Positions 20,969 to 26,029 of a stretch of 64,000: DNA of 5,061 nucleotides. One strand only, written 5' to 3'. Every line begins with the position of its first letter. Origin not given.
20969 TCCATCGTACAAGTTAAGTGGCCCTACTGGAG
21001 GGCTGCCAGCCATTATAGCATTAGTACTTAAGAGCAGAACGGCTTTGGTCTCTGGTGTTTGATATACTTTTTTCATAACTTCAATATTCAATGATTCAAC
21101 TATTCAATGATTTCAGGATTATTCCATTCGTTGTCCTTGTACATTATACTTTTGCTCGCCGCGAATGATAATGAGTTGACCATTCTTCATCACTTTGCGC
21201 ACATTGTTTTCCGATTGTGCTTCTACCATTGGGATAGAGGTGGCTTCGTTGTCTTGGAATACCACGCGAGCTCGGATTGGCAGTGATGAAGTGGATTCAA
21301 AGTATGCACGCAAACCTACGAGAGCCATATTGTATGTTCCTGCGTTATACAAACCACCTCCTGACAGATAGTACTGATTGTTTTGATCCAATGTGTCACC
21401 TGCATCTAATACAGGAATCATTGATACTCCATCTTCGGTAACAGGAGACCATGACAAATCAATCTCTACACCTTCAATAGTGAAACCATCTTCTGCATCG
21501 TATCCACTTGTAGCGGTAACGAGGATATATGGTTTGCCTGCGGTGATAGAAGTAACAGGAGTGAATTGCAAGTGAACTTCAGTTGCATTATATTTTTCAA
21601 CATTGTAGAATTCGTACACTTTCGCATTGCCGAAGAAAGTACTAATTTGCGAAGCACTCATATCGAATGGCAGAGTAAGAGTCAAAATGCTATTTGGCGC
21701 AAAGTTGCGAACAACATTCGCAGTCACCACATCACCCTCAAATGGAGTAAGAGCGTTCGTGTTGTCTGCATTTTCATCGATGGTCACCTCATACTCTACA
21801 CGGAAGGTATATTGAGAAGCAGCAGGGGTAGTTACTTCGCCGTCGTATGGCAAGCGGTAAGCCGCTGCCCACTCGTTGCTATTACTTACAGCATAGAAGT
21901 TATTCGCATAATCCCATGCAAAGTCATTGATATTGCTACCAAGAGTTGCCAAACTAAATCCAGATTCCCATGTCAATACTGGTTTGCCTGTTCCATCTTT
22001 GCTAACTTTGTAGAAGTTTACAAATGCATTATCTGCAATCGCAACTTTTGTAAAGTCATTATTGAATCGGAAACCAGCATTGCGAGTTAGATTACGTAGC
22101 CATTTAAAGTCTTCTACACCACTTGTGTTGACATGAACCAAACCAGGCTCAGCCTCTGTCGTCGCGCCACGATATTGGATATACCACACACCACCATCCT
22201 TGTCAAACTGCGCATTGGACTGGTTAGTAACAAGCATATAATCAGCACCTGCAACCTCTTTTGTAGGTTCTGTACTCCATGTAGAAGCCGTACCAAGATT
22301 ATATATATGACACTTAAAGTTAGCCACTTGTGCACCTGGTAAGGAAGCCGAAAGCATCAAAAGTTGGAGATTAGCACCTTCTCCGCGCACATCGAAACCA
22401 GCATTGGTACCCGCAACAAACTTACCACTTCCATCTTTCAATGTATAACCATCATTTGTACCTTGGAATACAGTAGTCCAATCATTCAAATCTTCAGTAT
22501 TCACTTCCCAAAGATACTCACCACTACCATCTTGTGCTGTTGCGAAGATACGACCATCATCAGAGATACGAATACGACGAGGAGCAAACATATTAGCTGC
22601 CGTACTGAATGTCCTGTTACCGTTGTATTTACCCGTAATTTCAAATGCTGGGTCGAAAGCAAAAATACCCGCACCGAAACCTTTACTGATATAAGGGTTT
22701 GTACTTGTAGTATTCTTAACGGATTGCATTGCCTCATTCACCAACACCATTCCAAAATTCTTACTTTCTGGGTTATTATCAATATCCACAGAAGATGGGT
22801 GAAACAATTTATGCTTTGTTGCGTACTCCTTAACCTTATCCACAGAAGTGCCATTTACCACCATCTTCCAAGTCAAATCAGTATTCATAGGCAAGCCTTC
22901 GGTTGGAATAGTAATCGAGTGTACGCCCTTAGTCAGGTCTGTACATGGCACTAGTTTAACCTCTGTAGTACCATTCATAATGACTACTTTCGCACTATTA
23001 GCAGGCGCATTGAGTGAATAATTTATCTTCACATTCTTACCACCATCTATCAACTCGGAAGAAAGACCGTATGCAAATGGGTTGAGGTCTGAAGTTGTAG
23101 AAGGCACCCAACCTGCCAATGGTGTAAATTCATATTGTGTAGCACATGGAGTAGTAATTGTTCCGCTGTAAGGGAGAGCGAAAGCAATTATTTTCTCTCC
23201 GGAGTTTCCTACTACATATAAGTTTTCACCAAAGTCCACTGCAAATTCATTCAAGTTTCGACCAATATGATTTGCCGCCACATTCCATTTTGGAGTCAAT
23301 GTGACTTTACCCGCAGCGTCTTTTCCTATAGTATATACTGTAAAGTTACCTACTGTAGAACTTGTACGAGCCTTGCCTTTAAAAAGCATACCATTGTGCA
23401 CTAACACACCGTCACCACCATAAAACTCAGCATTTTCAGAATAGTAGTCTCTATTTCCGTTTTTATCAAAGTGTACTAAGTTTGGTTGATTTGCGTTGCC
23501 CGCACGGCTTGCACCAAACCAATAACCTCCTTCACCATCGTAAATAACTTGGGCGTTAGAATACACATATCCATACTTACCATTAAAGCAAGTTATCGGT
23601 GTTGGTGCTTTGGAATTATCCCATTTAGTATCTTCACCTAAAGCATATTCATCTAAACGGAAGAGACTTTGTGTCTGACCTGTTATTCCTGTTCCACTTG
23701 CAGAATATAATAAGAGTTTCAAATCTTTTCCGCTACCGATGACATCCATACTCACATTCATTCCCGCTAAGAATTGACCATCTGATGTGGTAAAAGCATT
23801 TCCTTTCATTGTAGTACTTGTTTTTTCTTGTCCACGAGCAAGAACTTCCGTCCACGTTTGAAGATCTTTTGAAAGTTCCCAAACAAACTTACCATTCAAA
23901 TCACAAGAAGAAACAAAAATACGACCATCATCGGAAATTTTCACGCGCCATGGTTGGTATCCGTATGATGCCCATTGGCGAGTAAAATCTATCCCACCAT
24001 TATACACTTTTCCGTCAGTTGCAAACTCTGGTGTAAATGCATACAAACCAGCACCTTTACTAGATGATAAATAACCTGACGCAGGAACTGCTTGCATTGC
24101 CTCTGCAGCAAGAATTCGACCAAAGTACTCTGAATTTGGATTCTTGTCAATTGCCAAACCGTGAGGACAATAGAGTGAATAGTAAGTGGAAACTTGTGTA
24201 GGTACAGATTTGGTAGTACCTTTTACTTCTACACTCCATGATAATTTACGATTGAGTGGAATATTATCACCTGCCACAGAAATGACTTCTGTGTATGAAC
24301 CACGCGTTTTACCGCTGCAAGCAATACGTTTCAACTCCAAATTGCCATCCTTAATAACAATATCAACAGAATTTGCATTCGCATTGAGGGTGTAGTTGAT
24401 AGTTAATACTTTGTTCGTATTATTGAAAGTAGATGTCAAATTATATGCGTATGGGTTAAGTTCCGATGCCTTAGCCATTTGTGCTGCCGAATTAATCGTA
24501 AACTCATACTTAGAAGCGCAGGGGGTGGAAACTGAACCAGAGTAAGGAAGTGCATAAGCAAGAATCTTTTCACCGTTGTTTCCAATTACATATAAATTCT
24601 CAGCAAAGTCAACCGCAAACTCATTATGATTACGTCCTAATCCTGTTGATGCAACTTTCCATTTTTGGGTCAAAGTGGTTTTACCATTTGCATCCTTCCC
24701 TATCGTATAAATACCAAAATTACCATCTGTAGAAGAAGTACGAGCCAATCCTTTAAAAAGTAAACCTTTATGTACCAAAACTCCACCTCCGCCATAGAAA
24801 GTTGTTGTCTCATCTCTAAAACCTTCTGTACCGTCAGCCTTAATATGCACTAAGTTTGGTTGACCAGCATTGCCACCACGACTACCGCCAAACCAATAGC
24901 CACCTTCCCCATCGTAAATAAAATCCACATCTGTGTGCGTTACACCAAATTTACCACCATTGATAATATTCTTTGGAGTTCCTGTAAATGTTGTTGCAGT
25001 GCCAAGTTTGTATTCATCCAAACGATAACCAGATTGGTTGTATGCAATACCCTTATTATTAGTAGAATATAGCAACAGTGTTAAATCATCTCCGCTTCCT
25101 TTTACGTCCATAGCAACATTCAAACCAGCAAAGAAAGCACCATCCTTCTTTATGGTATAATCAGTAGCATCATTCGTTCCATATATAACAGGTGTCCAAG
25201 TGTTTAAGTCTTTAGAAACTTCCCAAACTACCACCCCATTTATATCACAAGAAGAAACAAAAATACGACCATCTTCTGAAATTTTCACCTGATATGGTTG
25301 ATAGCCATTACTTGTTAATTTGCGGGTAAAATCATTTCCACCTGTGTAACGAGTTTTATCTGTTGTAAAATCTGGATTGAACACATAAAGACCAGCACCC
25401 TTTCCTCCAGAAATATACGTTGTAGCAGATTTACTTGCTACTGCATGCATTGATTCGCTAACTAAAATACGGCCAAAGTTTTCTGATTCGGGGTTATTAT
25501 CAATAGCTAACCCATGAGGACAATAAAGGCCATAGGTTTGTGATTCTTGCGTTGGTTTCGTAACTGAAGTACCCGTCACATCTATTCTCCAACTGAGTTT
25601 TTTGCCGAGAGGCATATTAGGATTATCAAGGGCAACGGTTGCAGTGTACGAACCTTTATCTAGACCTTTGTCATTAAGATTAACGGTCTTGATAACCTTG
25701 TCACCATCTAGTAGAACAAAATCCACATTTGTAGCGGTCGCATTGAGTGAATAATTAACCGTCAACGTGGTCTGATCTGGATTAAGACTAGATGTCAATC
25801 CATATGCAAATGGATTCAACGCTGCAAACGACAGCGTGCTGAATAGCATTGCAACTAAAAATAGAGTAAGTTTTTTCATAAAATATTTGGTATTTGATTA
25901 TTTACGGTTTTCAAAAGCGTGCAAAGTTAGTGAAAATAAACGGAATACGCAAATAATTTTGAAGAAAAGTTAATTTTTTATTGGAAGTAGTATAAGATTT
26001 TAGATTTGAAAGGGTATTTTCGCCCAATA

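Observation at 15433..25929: Duplicated two-gene module: a giant repeat protein followed by an unannotated ~45-aa MKKVY peptide and a conserved terminator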

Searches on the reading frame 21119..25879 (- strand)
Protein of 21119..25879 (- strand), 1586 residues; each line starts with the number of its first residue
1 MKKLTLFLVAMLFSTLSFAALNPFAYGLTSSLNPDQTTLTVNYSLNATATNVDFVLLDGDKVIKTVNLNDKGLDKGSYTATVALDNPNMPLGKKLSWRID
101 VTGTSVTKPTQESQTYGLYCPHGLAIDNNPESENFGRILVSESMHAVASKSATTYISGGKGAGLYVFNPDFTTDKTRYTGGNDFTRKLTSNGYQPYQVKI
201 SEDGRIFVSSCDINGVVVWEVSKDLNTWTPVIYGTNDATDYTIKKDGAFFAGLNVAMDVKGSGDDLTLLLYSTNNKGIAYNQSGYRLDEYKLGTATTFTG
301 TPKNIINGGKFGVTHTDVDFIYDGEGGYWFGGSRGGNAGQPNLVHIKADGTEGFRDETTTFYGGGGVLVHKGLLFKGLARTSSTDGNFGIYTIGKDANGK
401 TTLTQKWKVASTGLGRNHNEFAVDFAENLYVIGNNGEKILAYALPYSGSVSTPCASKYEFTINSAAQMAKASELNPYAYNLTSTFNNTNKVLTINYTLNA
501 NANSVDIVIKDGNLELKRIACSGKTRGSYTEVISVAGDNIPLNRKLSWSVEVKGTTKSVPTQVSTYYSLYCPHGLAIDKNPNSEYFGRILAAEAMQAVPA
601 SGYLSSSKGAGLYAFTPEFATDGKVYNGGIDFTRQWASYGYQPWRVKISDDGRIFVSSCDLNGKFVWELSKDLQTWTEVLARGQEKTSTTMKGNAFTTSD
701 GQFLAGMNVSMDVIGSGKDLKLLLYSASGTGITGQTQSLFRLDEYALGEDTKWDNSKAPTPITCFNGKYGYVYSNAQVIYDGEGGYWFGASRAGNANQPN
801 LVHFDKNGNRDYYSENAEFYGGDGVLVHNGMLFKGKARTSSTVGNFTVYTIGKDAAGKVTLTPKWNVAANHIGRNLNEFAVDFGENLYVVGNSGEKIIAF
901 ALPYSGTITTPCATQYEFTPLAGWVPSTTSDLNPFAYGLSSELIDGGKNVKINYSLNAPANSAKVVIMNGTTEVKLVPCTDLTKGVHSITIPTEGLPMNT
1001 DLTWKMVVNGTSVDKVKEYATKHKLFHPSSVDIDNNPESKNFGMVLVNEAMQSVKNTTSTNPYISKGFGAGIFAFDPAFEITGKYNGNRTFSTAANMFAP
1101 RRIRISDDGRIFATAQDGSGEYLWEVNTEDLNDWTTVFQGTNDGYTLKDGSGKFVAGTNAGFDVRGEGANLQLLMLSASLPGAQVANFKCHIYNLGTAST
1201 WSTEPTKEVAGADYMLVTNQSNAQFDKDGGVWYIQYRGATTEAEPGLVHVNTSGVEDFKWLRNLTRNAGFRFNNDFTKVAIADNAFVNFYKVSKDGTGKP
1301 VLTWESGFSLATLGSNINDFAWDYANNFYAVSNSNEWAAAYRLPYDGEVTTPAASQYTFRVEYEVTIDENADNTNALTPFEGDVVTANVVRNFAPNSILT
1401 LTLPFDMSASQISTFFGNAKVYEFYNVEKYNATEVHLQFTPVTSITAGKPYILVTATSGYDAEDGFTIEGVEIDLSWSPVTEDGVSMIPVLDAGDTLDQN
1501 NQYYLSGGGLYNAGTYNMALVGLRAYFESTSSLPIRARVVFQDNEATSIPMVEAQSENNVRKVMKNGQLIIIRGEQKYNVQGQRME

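Call 8: search_protein_families(library=ncbifam, proteins=[window:21119-25879:-], max_evalue=1)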
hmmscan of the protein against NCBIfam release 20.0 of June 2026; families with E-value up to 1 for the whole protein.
window:21119-25879:- (1586 aa): 0 families

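Call 9: search_protein_families(library=pfam, proteins=[window:21119-25879:-], max_evalue=1)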
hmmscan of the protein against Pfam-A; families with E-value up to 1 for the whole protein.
window:21119-25879:- (1586 aa): 4 families
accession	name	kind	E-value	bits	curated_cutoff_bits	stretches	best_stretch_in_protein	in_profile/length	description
PF13860.13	FlgD_ig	-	2.6e-06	27.8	27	1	943-992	4-55/79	FlgD Ig-like domain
PF01436.27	NHL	-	0.0013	19.1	20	0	118-129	1-12/28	NHL repeat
PF20620.4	DUF6805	-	0.088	13.6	27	0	478-535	46-102/133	Family of unknown function (DUF6805)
PF06739.17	SBBP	-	0.88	10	20.5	0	879-894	18-33/38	Beta-propeller repeat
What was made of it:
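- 21119..25879 (-): Giant A, 1586 aa. It has a Sec signal peptide, three ~470-aa repeats, a C-terminal module and a short tail. Pfam gives only a weak FlgD_ig hit (call 9).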

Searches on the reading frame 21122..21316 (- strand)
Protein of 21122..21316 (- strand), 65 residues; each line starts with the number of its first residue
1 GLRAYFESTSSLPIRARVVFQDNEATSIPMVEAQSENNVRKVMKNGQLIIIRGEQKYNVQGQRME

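Call 69: search_protein_families(library=ncbifam, proteins=[window:21122-21316:-], max_evalue=10)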
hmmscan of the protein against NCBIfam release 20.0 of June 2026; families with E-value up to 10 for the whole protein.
seq(65 aa): 1 family
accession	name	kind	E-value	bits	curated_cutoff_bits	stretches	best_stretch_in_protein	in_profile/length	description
TIGR01508.1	rib_reduct_arch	equivalog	0.065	12.4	186.45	1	3-59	70-125/210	2,5-diamino-6-(ribosylamino)-4(3H)-pyrimidinone 5'-phosphate reductase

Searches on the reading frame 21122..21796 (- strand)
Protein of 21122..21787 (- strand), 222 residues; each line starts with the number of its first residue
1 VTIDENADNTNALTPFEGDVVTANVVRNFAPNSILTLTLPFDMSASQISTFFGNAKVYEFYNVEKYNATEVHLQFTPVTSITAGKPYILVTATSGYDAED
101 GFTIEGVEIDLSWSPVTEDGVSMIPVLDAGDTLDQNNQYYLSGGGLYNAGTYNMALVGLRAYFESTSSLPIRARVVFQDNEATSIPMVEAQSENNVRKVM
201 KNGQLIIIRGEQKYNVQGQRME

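Call 54: find_homologous_proteins(query=window:21122-21787:-, max_evalue=0.001)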
Query seq(222 aa) (222 aa): 24 proteins with E <= 0.001 among 442 candidates.
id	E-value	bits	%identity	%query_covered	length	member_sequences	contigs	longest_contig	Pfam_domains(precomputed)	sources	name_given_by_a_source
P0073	3.3e-107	375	81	100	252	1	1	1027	-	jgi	jgi:hypothetical protein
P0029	9.1e-106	370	97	81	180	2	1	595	-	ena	-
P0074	7.1e-92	325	70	100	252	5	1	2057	-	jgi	jgi:hypothetical protein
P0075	3.8e-83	296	64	100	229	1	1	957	-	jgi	jgi:hypothetical protein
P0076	1.7e-82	294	65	100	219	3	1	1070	-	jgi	jgi:hypothetical protein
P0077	3.6e-77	277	63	100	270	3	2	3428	PF09479.17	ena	-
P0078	2.4e-76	274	72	81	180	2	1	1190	-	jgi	jgi:hypothetical protein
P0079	2.0e-75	271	63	100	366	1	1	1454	PF09479.17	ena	-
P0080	1.7e-74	268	61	100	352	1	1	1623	PF09479.17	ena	-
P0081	3.4e-74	267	57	100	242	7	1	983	-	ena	-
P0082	2.5e-73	264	62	100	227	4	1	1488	-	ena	-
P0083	1.2e-71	259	56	100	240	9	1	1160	-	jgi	jgi:hypothetical protein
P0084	2.6e-71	258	55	100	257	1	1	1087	-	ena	-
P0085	3.5e-71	257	57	100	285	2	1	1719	-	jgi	jgi:hypothetical protein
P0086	3.3e-70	254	60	100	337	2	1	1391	-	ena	-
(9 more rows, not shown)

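Call 60: search_solved_structures(query=A6, max_evalue=1)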
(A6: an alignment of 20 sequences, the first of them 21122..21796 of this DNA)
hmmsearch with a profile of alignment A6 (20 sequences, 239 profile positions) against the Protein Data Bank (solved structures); distinct sequences matched with E-value up to 1: 6.
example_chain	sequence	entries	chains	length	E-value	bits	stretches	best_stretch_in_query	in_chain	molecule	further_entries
2vt2_A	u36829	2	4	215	0.079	15.8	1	28-88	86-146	REDOX-SENSING TRANSCRIPTIONAL REPRESSOR REX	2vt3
6az3_Q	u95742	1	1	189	0.23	14.3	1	188-223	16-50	Ribosomal protein L19e family protein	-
3jcs_Q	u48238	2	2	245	0.32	13.8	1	188-223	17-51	ribosomal protein L19e | eL19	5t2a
8a3w_Q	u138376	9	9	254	0.33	13.7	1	188-223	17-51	Putative 60S ribosomal protein L19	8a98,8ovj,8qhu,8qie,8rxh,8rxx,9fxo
6zj3_Lf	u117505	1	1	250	0.53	13.1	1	190-223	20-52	Ribosomal protein eL19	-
3vfl_A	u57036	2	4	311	0.88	12.4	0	173-218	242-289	Dihydrodipicolinate synthase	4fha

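Call 64: predict_structure(alignment_id=A6)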
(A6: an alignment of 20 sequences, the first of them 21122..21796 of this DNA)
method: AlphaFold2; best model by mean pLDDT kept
length: 225 residues; sequences in the alignment: 20
mean_pLDDT: 79.4   pTM: 0.75
mean pLDDT of the five models: 79.4, 77.0, 59.1, 52.8, 45.2
residues with pLDDT >= 90: 105; 70-90: 70; 50-70: 5; < 50: 45
segments of 3 or more residues with pLDDT < 50: 179-217, 219-224
pLDDT, mean of each block of 10 residues (from residue 1): 92 94 96 88 96 90 85 83 96 86 93 96 93 89 83 89 91 66 44 39 33 40 47
secondary structure, 60 per line:
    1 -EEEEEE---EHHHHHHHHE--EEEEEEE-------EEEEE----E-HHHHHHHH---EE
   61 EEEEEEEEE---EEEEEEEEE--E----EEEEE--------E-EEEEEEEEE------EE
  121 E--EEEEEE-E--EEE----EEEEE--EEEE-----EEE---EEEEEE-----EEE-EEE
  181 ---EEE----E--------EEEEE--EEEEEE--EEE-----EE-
elements in order: E2-7 H12-19 E23-29 E37-41 H48-55 E59-69 E73-81 E89-93 E104-112 E119-121 E124-129 E134-136 E141-145 E148-151 E157-159 E163-168 E174-176 E178-180 E184-186 E200-204 E207-212 E215-217
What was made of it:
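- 21263..21796 (-): Giant A C-terminal ~178-aa beta-sandwich module (motifs TLTLPF, AGKPYI, LRAYF, RARV). This is the feature that predicts the peptide. The AlphaFold2 model has pLDDT about 90 over residues 1-178 (call 64).
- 21122..21262 (-): Giant A linker plus C-terminal tail ..EATSIP............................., a putative short T9SS (type IX secretion) sorting signal with permuted motifs. Three short strands are predicted at low pLDDT (call 64).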

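Call 68: fold_search(model_id=the predicted structure, library=pdb)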
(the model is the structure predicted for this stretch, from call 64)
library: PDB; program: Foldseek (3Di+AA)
matches with E <= 10: 409; with E <= 0.001: 0
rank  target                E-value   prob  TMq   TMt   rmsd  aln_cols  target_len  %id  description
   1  8u5d_B                1.9e-01  0.05  0.10  0.15  14.9       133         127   13  Crystal Structure of C-terminal domain of Clostridium perfringens Enterotoxin in Space Group P 41 21 2 (released 2023-12-20)
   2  3n44_B                2.3e-01  0.07  0.14  0.10  31.8       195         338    7  Crystal structure of the mature envelope glycoprotein complex (trypsin cleavage; Osmium soak) of Chikungunya virus. (released 2010-12-01)
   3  8u5b_B                2.4e-01  0.05  0.10  0.16  15.7       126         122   12  Cryo-EM structure of human claudin-4 complex with Clostridium perfringens enterotoxin C-terminal domain and sFab COP-1 (released 2023-09-27)
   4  6f5k_A                2.6e-01  0.07  0.16  0.09  18.4       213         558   10  Crystal structure of laccase from Myceliophthora thermophila (released 2018-12-12)
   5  2xh6_B                3.2e-01  0.04  0.11  0.09  16.9       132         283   13  Clostridium perfringens enterotoxin (released 2011-04-27)
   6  9cmi_B                3.4e-01  0.05  0.12  0.10  14.8       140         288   14  Cryo-EM structure of human claudin-4 complex with Clostridium perfringens enterotoxin, sFab COP-1, and Nanobody (released 2024-08-07)
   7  7t4s_F                3.4e-01  0.05  0.15  0.11  16.4       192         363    8  CryoEM structure of the HCMV Pentamer gH/gL/UL128/UL130/UL131A in complex with NRP2 and neutralizing fabs 8I21 and 13H (released 2022-03-23)
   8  3zix_A                4.0e-01  0.03  0.09  0.08  17.0       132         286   13  Clostridium perfringens Enterotoxin with the N-terminal 37 residues deleted (released 2014-01-29)
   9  9b7i_E                4.5e-01  0.01  0.10  0.08  20.7       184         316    8  Crystal structure of the H3 hemagglutinin COBRA J4 (released 2025-05-07)
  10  3rns                  4.7e-01  0.02  0.11  0.11  16.7       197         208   12  Cupin 2 conserved barrel domain protein from Leptotrichia buccalis (released 2011-05-11)
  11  1gw0_A                5.3e-01  0.04  0.16  0.08  18.5       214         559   10  Crystal Structure of Laccase from Melanocarpus albomyces in Four Copper Form (released 2002-07-31)
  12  6ov2_B                5.3e-01  0.03  0.11  0.16  16.1       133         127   14  Crystal structure of human claudin-9 in complex with Clostridium perfringens entertoxin C-terminal domain in closed fo (released 2019-09-04)
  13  3ziw_A                5.3e-01  0.02  0.08  0.07  17.2        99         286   13  Clostridium perfringens enterotoxin, D48A mutation and N-terminal 37 residues deleted (released 2014-01-29)
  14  5z88_A                5.3e-01  0.01  0.07  0.04  18.6       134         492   12  Crystal structure of H5 hemagglutinin G228S mutant with 3SLN from A/chicken/Taiwan/0502/2012 (released 2019-02-06)
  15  1aoz_A                5.6e-01  0.04  0.11  0.05  15.6       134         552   12  REFINED CRYSTAL STRUCTURE OF ASCORBATE OXIDASE AT 1.9 ANGSTROMS RESOLUTION (released 1993-10-31)
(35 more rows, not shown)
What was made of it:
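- Tried and rejected: Foldseek of the module against the PDB gave a best E of 0.19 and TM of 0.16 or less, which is uninformative (call 68).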

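Call 72: find_related_loci(query=A6, collection=metagenome_contigs, flank=1500)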
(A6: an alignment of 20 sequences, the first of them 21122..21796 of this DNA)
Query A6 (225 aa) in metagenome_contigs; peptide patterns used: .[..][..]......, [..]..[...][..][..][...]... (x = any residue, [..] = any of these).
328 stretches matched a pattern; 33 encode a relative of the query (tblastn E <= 1e-3); 33 distinct loci.
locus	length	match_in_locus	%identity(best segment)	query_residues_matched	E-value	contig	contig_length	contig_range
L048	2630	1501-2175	70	1-225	2e-104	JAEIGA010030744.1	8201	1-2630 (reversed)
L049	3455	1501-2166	64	1-225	3e-90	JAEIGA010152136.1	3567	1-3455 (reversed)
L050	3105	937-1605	63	1-225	4e-87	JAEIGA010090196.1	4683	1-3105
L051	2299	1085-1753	55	3-225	3e-82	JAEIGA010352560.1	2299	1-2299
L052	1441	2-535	59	45-225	2e-66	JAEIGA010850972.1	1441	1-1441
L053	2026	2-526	55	51-225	6e-63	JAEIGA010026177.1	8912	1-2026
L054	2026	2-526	56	51-225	1e-62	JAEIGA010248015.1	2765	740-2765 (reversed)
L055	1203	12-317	61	124-225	9e-41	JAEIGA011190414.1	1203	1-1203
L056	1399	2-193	89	162-225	4e-34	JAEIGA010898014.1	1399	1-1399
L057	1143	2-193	89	162-225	7e-35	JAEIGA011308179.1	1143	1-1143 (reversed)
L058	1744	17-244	66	149-225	1e-30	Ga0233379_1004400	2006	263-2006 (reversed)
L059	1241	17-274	59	140-225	6e-31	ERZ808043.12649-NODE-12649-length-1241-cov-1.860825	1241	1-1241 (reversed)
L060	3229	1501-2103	29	11-198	5e-16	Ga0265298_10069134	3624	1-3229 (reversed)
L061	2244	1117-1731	27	24-225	1e-13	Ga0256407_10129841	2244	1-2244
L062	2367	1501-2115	27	24-225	1e-13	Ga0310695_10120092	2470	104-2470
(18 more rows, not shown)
